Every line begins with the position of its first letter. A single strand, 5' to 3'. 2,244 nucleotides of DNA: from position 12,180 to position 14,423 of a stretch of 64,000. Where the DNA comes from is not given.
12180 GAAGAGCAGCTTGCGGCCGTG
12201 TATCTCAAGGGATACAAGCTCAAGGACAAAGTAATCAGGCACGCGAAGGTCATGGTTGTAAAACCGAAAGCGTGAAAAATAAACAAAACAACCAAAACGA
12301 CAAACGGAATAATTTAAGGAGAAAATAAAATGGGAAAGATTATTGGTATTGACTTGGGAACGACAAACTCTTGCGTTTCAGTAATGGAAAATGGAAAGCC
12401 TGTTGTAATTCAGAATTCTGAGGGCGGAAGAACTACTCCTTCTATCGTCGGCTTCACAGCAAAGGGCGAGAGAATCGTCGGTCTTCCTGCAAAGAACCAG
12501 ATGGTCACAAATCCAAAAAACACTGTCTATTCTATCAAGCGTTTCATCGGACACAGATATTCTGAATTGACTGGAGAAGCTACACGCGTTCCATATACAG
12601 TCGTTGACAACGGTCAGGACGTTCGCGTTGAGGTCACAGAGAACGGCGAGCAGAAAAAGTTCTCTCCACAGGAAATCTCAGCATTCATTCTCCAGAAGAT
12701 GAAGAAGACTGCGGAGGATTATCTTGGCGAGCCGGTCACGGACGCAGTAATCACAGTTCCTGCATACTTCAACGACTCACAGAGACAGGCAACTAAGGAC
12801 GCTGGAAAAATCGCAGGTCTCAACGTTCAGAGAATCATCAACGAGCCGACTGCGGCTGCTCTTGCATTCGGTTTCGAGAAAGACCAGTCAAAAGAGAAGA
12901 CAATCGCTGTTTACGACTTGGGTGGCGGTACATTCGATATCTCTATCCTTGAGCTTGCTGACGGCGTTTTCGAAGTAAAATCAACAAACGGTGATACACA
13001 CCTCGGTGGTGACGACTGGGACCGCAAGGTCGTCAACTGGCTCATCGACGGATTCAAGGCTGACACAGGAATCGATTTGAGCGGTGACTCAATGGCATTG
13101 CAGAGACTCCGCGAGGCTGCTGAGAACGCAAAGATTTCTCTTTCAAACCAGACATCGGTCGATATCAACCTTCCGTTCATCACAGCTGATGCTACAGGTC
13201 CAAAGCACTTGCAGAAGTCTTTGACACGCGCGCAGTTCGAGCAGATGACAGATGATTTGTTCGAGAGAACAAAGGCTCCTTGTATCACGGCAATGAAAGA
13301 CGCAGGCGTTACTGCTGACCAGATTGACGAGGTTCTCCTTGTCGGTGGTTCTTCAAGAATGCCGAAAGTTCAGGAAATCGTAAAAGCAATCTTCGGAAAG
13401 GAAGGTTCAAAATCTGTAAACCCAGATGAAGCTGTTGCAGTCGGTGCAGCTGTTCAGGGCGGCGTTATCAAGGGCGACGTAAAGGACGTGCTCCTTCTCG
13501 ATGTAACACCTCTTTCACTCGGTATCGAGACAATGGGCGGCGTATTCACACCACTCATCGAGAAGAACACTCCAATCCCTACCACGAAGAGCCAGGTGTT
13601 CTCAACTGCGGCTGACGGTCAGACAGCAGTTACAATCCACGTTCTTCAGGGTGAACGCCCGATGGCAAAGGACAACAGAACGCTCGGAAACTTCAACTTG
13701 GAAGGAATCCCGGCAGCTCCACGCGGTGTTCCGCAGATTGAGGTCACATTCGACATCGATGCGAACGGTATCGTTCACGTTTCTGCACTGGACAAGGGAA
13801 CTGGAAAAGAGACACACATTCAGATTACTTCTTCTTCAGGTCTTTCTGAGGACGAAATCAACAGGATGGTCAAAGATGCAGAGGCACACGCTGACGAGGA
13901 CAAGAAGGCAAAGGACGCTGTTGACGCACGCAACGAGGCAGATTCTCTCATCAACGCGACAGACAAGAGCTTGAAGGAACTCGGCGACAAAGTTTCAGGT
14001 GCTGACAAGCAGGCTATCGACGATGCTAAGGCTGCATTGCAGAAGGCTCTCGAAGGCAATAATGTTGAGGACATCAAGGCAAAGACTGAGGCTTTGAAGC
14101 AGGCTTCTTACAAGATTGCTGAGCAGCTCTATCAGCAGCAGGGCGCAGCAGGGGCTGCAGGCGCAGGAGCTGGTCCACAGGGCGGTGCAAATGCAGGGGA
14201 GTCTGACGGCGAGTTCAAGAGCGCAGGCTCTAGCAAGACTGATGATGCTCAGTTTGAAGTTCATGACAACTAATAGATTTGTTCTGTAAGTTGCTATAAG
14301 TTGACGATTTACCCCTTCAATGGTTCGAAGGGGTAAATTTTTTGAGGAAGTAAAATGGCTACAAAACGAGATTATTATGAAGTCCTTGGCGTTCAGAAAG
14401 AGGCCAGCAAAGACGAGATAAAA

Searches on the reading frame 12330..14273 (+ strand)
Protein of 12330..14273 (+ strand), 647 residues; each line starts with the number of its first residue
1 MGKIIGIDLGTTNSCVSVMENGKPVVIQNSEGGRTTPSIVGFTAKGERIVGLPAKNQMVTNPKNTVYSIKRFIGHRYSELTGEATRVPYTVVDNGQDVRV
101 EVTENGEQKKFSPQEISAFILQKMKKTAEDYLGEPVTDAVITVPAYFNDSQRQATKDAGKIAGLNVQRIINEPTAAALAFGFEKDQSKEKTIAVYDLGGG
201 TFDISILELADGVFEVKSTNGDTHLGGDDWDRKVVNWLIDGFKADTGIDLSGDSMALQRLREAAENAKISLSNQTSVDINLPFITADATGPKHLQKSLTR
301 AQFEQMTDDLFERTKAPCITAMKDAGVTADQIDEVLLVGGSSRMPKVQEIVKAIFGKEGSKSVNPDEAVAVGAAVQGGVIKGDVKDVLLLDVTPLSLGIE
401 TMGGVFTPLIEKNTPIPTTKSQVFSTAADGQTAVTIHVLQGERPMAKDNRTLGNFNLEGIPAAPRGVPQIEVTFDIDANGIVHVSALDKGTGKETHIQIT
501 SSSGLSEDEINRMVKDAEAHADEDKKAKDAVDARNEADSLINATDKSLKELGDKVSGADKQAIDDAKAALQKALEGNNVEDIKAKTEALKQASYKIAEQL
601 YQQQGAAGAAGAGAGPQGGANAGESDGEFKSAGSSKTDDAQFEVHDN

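Call 75: find_encoding_contigs(protein=window:12330-14273:+, flank=10000, max_places=1)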
Protein window:12330-14273:+ (647 aa): no gene with exactly this product is on record in the collection.
